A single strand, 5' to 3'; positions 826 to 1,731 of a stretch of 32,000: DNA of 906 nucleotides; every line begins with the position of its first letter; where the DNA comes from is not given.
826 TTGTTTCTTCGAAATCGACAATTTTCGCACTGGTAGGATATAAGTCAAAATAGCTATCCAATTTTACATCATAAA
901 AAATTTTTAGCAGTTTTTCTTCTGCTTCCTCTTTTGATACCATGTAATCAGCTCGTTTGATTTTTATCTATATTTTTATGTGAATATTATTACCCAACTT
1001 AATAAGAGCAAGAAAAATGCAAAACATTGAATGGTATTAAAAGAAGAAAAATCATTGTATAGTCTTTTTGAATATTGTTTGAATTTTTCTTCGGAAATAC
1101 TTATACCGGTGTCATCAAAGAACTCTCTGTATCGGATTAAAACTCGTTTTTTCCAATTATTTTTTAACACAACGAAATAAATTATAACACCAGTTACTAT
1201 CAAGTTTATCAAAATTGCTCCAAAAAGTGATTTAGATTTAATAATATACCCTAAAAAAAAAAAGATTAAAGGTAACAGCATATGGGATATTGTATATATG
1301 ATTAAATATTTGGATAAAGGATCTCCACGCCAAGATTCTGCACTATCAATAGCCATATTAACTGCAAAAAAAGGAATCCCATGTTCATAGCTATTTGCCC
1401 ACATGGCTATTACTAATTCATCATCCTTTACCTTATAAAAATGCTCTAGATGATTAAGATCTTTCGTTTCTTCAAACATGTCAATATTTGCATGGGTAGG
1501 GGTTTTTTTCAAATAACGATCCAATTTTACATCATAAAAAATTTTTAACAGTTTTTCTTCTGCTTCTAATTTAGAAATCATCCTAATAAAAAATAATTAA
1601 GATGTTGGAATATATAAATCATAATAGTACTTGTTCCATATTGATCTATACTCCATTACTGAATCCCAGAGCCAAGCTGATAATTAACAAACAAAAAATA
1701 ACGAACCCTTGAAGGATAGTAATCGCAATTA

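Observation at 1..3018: Alternating A-B-A-B-A tandem array of an uncharacterised three-TM membrane protein family, cut by the window edge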

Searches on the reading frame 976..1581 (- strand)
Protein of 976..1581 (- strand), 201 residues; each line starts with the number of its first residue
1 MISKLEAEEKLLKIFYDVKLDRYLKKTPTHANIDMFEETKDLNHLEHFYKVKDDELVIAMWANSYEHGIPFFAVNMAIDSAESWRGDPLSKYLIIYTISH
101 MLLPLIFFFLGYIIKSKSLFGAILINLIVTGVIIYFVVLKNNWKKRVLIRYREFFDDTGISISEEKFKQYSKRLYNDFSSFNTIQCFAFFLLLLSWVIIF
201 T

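Call 5: search_protein_families(library=pfam, proteins=[window:976-1581:-], max_evalue=1)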
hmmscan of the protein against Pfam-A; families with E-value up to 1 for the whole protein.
window:976-1581:- (201 aa): 1 family
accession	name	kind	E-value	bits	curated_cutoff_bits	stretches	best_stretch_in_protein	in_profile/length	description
PF17320.7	DUF5363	-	0.2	11.9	25.8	1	140-161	5-26/54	Family of unknown function (DUF5363)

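Call 8: find_homologous_proteins(query=window:976-1581:-, max_evalue=0.001)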
Query window:976-1581:- (201 aa): 38 proteins with E <= 0.001 among 288 candidates.
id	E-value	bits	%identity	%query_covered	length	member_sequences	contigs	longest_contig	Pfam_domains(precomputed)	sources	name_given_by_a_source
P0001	5.3e-127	440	100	100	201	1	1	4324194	-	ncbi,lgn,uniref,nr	ncbi:hypothetical protein DSAG12_00373 [Promethearchaeum syntrophicum]|uniref:Uncharacterized protei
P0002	7.6e-80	286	70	100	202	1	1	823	-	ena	-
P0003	4.6e-77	277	68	100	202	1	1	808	-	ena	-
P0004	1.3e-76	275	67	100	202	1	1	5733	-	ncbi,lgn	-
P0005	3.0e-74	267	64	100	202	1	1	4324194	-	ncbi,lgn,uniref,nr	ncbi:hypothetical protein DSAG12_00371 [Promethearchaeum syntrophicum]|uniref:Uncharacterized protei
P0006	5.4e-74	267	64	100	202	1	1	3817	-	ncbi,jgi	ncbi:MAG: hypothetical protein ACTSPA_11695 [Promethearchaeota archaeon]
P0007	8.7e-73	263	63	100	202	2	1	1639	-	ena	-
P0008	1.6e-72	262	61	100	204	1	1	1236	-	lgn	-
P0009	6.2e-72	260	67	100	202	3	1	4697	-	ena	-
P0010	1.8e-71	258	64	100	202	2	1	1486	-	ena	-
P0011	1.9e-71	258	62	100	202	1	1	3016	-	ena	-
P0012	3.2e-68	248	60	100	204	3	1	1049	-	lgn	-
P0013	1.4e-67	246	61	100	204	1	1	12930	-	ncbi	-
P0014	1.3e-66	243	58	100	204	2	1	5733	-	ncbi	-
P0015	2.9e-66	241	59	100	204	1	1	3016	-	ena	-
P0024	1.5e-60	223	56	99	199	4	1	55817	-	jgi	-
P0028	1.0e-56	210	51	99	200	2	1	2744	-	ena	-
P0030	8.2e-45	171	58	71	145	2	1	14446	-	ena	-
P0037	3.8e-33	133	45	98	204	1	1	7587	-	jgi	-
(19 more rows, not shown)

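Call 16: predict_structure(alignment_id=A2)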
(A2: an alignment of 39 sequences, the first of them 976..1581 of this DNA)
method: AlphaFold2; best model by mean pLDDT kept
length: 201 residues; sequences in the alignment: 39
mean_pLDDT: 90.6   pTM: 0.80
mean pLDDT of the five models: 90.6, 88.0, 85.3, 82.5, 80.1
residues with pLDDT >= 90: 138; 70-90: 63; 50-70: 0; < 50: 0
segments of 3 or more residues with pLDDT < 50: none
pLDDT, mean of each block of 10 residues (from residue 1): 94 96 92 91 82 95 91 93 81 87 92 92 94 92 91 94 89 82 92 92 87
secondary structure, 60 per line:
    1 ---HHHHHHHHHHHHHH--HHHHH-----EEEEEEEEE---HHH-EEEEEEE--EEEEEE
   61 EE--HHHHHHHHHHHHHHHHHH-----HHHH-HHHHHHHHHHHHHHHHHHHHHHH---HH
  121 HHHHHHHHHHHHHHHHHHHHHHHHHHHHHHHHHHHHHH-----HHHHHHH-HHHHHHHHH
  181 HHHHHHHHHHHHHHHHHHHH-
elements in order: H4-17 H20-24 E30-38 E46-52 E55-62 H65-82 H88-91 H93-115 H119-158 H164-170 H172-200

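Call 18: search_protein_representatives(alignment_id=A2)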
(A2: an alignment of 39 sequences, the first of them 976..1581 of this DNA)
Query: 39 sequences, 204 profile positions. Proteins with E-value up to 0.001 (for the whole library): 25; up to 1e-10: 16; up to 1e-30: 2. The best 25 are listed.
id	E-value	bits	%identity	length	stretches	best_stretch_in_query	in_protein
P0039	3.0e-77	275.4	-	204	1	1-200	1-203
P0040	1.4e-57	211.2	-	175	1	21-203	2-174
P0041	1.2e-28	116.7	-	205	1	1-199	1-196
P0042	1.6e-26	109.8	-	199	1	1-198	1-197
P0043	1.5e-25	106.6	-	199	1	1-200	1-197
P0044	5.2e-21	91.8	-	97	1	101-173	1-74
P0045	2.6e-20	89.5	-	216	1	3-196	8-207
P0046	1.7e-18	83.5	-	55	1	1-56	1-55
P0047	8.1e-18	81.4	-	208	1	1-199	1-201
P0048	5.6e-17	78.6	-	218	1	1-198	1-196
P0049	2.2e-16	76.7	-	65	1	7-51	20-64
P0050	3.1e-16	76.2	-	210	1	1-200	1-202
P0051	4.1e-16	75.8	-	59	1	14-72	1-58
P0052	1.2e-14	71.1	-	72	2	153-203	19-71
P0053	1.2e-11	61.2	-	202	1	3-196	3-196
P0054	3.6e-11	59.6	-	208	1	7-200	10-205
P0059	1.4e-06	44.6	-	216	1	25-198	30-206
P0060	6.1e-06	42.6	-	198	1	5-196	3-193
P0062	7.3e-05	39.1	-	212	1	1-169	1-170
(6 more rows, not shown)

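Call 22: fold_search(model_id=the predicted structure, library=pdb)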
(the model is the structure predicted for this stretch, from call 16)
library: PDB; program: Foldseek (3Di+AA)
matches with E <= 10: 80; with E <= 0.001: 0
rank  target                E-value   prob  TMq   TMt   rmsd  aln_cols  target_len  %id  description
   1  5n77_C                1.1e+00  0.10  0.23  0.19  14.5       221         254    6  Crystal structure of the cytosolic domain of the CorA magnesium channel from Escherichia coli in complex with magnesiu (released 2017-07-12)
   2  8zah_A                1.3e+00  0.11  0.22  0.19  12.0       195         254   12  Crystal structure of the channel protein CorA from Campylobacter jejuni (released 2024-06-19)
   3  5n77_E                1.8e+00  0.08  0.22  0.18  14.5       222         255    6  Crystal structure of the cytosolic domain of the CorA magnesium channel from Escherichia coli in complex with magnesiu (released 2017-07-12)
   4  8yq6_D                1.9e+00  0.11  0.24  0.24  15.7       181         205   13  Cryo-EM structure of a de novo designed voltage-gated anion channel (dVGAC) (released 2025-09-24)
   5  5n77_A                2.0e+00  0.05  0.19  0.16  15.5       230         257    8  Crystal structure of the cytosolic domain of the CorA magnesium channel from Escherichia coli in complex with magnesiu (released 2017-07-12)
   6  4aw6_A                2.4e+00  0.13  0.33  0.19  10.1       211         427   11  Crystal structure of the human nuclear membrane zinc metalloprotease ZMPSTE24 (FACE1) (released 2012-07-25)
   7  7e40_D                2.7e+00  0.10  0.31  0.20  12.4       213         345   11  Mechanism of Phosphate Sensing and Signaling Revealed by Rice SPX1-PHR2 Complex Structure (released 2021-11-10)
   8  8pok_B                2.7e+00  0.05  0.14  0.13  16.9       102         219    9  Cryo-EM structure of cell-free synthesized human histamine H2 receptor coupled to heterotrimeric Gs protein in lipid e (released 2024-03-06)
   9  7vmc_A                2.7e+00  0.04  0.10  0.07  11.7        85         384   10  Crystal structure of EF-Tu/CdiA/CdiI (released 2022-03-30)
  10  8zak_A                3.0e+00  0.07  0.22  0.18  11.7       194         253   11  Crystal structure of the channel protein CorA from Campylobacter jejuni in complex with Ni2+ (released 2024-06-19)
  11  4aw6_B                3.3e+00  0.11  0.33  0.19  10.1       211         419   11  Crystal structure of the human nuclear membrane zinc metalloprotease ZMPSTE24 (FACE1) (released 2012-07-25)
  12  3bb1_C                3.9e+00  0.04  0.12  0.10  10.5        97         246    8  Crystal structure of Toc34 from Pisum sativum in complex with Mg2+ and GMPPNP (released 2008-04-01)
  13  1few                  4.3e+00  0.18  0.35  0.39   6.2       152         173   12  CRYSTAL STRUCTURE OF SMAC/DIABLO (released 2000-09-13)
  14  3c18_A                4.3e+00  0.03  0.16  0.12  17.0       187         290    8  Crystal structure of nucleotidyltransferase-like protein (ZP_00538802.1) from Exiguobacterium sibiricum 255-15 at 1.90 (released 2008-02-12)
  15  8auw_C                4.6e+00  0.33  0.43  0.51   5.6       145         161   13  Cryo-EM structure of human BIRC6 in complex with SMAC. (released 2023-02-15)
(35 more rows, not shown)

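Call 23: search_solved_structures(query=A2, max_evalue=10)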
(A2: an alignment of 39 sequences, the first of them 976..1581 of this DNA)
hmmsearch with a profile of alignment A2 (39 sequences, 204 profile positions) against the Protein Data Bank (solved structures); distinct sequences matched with E-value up to 10: 7.
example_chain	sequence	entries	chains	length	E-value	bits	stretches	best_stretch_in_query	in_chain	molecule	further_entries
6rwk_A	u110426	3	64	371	0.02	18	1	40-141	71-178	Protein MxiG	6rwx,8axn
7b00_A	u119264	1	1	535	0.36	13.9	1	71-155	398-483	Large neutral amino acids transporter small subunit 2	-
8a6l_B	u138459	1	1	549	0.38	13.8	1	71-155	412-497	Large neutral amino acids transporter small subunit 2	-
7cmh_B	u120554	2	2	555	0.39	13.8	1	71-155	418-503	Large neutral amino acids transporter small subunit 2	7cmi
8eau_p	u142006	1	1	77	0.69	13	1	90-141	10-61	Vacuolar ATPase assembly integral membrane protein VMA21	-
9fzl_3C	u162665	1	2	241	0.82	12.7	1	62-109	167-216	Iso-1-cytochrome c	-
9fq7_3C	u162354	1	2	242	0.82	12.7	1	62-109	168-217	CytC1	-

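Call 24: find_related_loci(query=A2, collection=genome_contigs, flank=10000)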
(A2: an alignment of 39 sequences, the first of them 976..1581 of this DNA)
Query A2 (201 aa) in genome_contigs; peptide patterns used: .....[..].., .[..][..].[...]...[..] (x = any residue, [..] = any of these).
208 stretches matched a pattern; 1 encode a relative of the query (tblastn E <= 1e-3); 1 distinct loci.
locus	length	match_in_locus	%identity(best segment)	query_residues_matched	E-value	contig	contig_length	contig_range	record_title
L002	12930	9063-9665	61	1-201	3e-75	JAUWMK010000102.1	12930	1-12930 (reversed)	MAG: Promethearchaeum sp. isolate CSMAG_2396 CSMAG_2396_k141_1346047_length_12930_cov_6.9897, whole genome shotgun seque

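Call 25: find_encoding_contigs(protein=P0024, flank=10000, max_places=3)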
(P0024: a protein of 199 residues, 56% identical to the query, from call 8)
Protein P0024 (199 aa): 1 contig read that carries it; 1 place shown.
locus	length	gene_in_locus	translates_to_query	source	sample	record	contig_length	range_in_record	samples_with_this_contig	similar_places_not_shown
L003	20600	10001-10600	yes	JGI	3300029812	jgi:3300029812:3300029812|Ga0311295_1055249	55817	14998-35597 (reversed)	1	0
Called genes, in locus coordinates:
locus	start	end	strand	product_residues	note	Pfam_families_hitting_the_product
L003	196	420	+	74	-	PF01106:NifU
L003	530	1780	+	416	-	-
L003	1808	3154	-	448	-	PF13380:CoA_binding_2, PF13607:Succ_CoA_lig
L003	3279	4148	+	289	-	PF00892:EamA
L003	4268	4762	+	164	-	PF13452:FAS1_DH_region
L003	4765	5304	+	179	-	PF01575:MaoC_dehydratas, PF13452:FAS1_DH_region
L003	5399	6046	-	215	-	PF00252:Ribosomal_L16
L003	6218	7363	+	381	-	PF04055:Radical_SAM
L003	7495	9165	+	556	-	PF01642:MM_CoA_mutase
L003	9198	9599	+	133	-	PF02310:B12-binding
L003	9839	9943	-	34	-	-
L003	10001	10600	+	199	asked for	-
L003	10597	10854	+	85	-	-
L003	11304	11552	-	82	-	-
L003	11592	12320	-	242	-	PF01025:GrpE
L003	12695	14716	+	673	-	PF00012:HSP70, PF06723:MreB_Mbl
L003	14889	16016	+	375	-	PF00226:DnaJ, PF01556:DnaJ_C, PF00684:DnaJ_CXXCXGXG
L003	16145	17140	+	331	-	PF23023:Anti-Pycsar_Apyc1, PF00753:Lactamase_B (weak)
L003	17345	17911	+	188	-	PF01769:MgtE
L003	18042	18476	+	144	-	PF01769:MgtE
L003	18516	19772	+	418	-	PF01895:PhoU (weak), PF02080:TrkA_C, PF01895:PhoU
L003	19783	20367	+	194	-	PF13580:SIS_2 (faint), PF01380:SIS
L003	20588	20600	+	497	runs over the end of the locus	PF01546:Peptidase_M20, PF07687:M20_dimer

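Call 28: find_encoding_contigs(protein=P0004, flank=10000, max_places=3)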
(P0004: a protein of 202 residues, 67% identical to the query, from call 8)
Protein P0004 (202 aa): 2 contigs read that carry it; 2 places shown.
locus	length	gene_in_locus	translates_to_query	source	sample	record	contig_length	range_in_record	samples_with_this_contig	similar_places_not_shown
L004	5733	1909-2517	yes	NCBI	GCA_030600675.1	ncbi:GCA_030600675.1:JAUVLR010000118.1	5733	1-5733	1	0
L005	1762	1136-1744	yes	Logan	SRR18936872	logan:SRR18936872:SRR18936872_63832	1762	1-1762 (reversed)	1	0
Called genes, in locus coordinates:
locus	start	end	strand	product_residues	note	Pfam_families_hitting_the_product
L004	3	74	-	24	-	?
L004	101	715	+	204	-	-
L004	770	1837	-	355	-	PF00561:Abhydrolase_1, PF01674:Lipase_2 (weak), PF02089:Palm_thioest, PF05057:DUF676 (weak), PF12146:Hydrolase_4 (weak), PF02450:LCAT, PF24096:DUF7379 (weak), PF07819:PGAP1 (weak)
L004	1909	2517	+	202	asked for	-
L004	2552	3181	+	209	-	-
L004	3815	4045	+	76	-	-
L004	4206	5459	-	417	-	PF04389:Peptidase_M28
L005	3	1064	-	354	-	?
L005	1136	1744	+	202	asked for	-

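Call 29: find_encoding_contigs(protein=P0030, flank=10000, max_places=3)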
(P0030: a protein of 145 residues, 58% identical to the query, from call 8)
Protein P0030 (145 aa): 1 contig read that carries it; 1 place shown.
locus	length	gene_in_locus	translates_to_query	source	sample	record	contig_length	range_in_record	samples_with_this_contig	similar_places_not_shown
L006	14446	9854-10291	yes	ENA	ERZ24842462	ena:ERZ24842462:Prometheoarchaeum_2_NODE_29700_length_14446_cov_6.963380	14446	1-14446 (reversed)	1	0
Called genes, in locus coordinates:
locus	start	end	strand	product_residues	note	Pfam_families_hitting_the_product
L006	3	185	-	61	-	?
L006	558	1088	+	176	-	PF00857:Isochorismatase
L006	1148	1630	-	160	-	-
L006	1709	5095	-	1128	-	PF04563:RNA_pol_Rpb2_1, PF04561:RNA_pol_Rpb2_2, PF04565:RNA_pol_Rpb2_3, PF04566:RNA_pol_Rpb2_4, PF04567:RNA_pol_Rpb2_5 (weak), PF00562:RNA_pol_Rpb2_6, PF04560:RNA_pol_Rpb2_7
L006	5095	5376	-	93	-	PF01191:RNA_pol_Rpb5_C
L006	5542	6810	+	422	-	PF00083:Sugar_tr, PF12832:MFS_1_like (weak), PF13347:MFS_2 (faint), PF07690:MFS_1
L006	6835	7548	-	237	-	PF05175:MTS, PF03602:Cons_hypoth95 (weak)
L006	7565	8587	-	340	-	PF08068:DKCLD, PF01509:TruB_N, PF21238:Pus10_C (weak), PF16198:TruB_C_2, PF01472:PUA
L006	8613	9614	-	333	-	PF03259:Robl_LC7 (faint), PF00025:Arf, PF00071:Ras, PF08477:Roc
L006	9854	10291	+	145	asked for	-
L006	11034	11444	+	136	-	PF13240:Zn_Ribbon_1 (weak), PF05154:TM2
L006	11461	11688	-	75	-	-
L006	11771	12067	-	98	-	-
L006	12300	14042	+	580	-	PF00664:ABC_membrane, PF00005:ABC_tran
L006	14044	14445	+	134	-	?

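Call 30: find_encoding_contigs(protein=P0037, flank=10000, max_places=3)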
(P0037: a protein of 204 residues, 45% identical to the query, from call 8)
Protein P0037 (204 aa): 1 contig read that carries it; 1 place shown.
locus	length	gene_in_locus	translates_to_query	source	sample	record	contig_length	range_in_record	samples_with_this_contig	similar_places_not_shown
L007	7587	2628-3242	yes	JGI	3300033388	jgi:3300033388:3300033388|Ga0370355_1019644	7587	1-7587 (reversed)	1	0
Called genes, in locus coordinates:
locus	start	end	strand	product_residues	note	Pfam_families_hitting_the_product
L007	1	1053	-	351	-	?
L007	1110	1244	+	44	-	-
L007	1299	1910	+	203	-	-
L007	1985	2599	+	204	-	-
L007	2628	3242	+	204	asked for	-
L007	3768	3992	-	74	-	PF01206:TusA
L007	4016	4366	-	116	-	PF02635:DsrE, PF13686:DrsE_2 (faint)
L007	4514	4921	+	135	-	PF12773:DZR (weak), PF13248:Zn_ribbon_3 (faint), PF13240:Zn_Ribbon_1, PF14803:Zn_ribbon_Nudix (faint), PF05154:TM2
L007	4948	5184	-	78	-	-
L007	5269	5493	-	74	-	-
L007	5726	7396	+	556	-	PF00664:ABC_membrane, PF00005:ABC_tran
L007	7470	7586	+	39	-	?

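Call 51: search_protein_families(library=padloc, proteins=[window:976-1581:-], max_evalue=1)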
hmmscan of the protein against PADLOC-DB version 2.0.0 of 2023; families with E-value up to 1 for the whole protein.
window:976-1581:- (201 aa): 1 family
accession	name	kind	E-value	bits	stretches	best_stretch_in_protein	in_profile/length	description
PDLC04651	PDC-M44A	-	0.25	9.7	1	33-68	22-61/76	-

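Call 52: search_protein_families(library=ncbifam, proteins=[window:976-1581:-], max_evalue=1)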
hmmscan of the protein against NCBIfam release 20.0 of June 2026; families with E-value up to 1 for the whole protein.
window:976-1581:- (201 aa): 1 family
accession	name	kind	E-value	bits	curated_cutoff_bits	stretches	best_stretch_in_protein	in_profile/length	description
NF005620.0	PRK07375.1-5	equivalog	0.26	11.3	91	1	101-139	8-46/113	putative monovalent cation/H+ antiporter subunit C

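Call 55: fold_search(model_id=the predicted structure, library=viral)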
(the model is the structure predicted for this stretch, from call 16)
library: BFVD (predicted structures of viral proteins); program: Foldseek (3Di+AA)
matches with E <= 10: 158; with E <= 0.001: 0
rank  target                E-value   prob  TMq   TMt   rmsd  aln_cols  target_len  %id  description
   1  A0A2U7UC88            8.3e-02  0.35  0.25  0.19  19.3       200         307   12  Uncharacterized protein [Pandoravirus neocaledonia]
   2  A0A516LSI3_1          4.4e-01  0.14  0.21  0.06  16.9       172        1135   16  (no name in the UniProt tables at hand)
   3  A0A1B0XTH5            6.1e-01  0.20  0.21  0.23   9.7       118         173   10  (no name in the UniProt tables at hand)
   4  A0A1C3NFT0            6.7e-01  0.20  0.20  0.13   6.0        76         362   14  (no name in the UniProt tables at hand)
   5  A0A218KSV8            7.1e-01  0.08  0.19  0.06  40.2       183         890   11  (no name in the UniProt tables at hand)
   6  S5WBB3                7.5e-01  0.23  0.26  0.17   7.3       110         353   14  Putative peptidase [Pseudomonas phage PaBG]
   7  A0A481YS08            9.2e-01  0.09  0.14  0.08  18.7       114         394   16  SprT-like family protein [Marseillevirus LCMAC101]
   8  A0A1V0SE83            9.7e-01  0.13  0.23  0.12  18.4       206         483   10  Peptidase M61 catalytic domain-containing protein [Indivirus ILV1]
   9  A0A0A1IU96            9.7e-01  0.12  0.25  0.06  13.6       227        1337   10  Putative internal (Core) protein [Pseudomonas phage vB_PaeP_PAO1_Ab05]
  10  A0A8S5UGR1            1.1e+00  0.18  0.19  0.10   6.2        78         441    9  SprT-like family protein [Myoviridae sp. ctshb19]
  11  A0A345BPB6            1.1e+00  0.03  0.13  0.12  23.5       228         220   11  (no name in the UniProt tables at hand)
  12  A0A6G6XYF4            1.2e+00  0.20  0.21  0.27   6.1        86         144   14  (no name in the UniProt tables at hand)
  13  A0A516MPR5            1.2e+00  0.18  0.23  0.32   6.4        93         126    8  (no name in the UniProt tables at hand)
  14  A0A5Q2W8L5            1.3e+00  0.12  0.26  0.30  14.2       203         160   12  (no name in the UniProt tables at hand)
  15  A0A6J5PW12            1.3e+00  0.16  0.26  0.30   9.9       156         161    9  Uncharacterized protein [uncultured Caudovirales phage]
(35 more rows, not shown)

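Call 57: find_homologous_proteins(query=A4, max_evalue=0.001)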
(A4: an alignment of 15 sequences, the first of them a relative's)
Query A4 (15 sequences) (199 aa, profile of the alignment): 4 proteins with E <= 0.001 among 3639 candidates.
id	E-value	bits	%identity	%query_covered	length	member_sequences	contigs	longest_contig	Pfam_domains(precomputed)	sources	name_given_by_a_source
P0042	8.3e-65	236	100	100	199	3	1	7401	-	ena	-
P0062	3.0e-51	192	23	55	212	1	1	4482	-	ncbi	-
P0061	3.7e-39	153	22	42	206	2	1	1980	-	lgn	-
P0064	1.6e-28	118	26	42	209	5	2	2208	-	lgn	-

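Call 58: find_encoding_contigs(protein=P0042, flank=10000, max_places=3)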
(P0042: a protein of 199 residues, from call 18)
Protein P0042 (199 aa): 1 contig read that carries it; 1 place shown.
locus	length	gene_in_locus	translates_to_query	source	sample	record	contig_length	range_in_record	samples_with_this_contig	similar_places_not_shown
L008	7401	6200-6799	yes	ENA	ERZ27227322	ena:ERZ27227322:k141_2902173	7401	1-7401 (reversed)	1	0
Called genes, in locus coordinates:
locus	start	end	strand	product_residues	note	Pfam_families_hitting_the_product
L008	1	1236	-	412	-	?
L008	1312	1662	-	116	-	-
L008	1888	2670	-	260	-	-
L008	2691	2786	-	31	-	-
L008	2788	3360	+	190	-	PF00025:Arf, PF00071:Ras (weak), PF08477:Roc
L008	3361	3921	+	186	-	-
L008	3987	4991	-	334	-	PF00215:OMPdecase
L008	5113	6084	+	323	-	PF00025:Arf, PF01926:MMR_HSR1, PF04670:Gtr1_RagA, PF08477:Roc (weak), PF09439:SRPRB (faint)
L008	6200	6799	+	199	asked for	-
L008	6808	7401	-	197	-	?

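Call 59: find_encoding_contigs(protein=P0062, flank=10000, max_places=3)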
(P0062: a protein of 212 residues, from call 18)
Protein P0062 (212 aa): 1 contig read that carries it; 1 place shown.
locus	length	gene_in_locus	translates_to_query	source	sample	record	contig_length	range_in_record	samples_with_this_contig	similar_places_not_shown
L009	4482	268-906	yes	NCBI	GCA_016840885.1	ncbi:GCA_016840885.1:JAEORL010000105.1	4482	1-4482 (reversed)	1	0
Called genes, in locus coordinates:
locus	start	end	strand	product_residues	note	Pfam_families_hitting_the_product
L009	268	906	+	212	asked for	-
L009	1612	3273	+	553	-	PF00118:Cpn60_TCP1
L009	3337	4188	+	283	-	-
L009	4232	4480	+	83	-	?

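Call 61: find_related_loci(query=A2, collection=metagenome_contigs, flank=10000)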
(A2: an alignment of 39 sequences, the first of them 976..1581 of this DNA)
Query A2 (201 aa) in metagenome_contigs; peptide patterns used: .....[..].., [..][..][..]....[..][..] (x = any residue, [..] = any of these).
539 stretches matched a pattern; 8 encode a relative of the query (tblastn E <= 1e-3); 8 distinct loci.
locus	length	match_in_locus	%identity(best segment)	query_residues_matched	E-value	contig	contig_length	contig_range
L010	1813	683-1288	64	1-201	6e-81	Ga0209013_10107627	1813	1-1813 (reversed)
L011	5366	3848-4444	59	1-199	7e-72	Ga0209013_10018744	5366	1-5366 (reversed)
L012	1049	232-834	54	1-201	5e-75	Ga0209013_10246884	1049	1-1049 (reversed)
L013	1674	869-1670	60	1-201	3e-71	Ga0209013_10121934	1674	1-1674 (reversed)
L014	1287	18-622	58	1-201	6e-68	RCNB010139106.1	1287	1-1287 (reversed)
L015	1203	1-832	46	1-200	5e-45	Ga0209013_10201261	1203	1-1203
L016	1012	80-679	43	1-197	6e-45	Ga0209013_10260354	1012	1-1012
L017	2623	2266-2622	58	6-124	5e-42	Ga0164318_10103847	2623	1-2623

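Call 70: search_protein_families(library=phrogs, proteins=[window:976-1581:-, P0042, P0045, P0041], max_evalue=1)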
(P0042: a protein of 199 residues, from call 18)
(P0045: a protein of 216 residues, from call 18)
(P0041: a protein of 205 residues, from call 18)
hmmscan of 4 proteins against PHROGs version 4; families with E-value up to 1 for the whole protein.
window:976-1581:- (201 aa): 2 families
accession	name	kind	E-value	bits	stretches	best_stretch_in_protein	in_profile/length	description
phrog_19740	-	unknown function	0.083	14.1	1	57-116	39-97/103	-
phrog_8296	-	unknown function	0.28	12.4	0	3-40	27-64/153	-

P0042 (199 aa): 0 families

P0045 (216 aa): 0 families

P0041 (205 aa): 2 families
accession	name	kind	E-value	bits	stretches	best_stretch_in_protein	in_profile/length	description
phrog_5602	-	unknown function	0.016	15.8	1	165-188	32-55/60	-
phrog_2013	-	tail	0.71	9.5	1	113-171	56-112/657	lytic tail protein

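Call 71: find_encoding_contigs(protein=P0015, flank=5000, max_places=2)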
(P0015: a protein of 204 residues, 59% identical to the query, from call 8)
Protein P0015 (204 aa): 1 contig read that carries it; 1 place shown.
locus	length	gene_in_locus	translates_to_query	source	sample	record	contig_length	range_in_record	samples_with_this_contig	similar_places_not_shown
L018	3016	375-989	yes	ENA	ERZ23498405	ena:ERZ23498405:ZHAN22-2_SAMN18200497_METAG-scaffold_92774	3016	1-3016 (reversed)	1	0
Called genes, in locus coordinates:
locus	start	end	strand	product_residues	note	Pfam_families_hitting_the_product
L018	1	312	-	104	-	?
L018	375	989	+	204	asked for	-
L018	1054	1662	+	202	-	-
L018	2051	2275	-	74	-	PF01206:TusA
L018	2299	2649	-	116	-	PF02635:DsrE, PF13686:DrsE_2 (weak)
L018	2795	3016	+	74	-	?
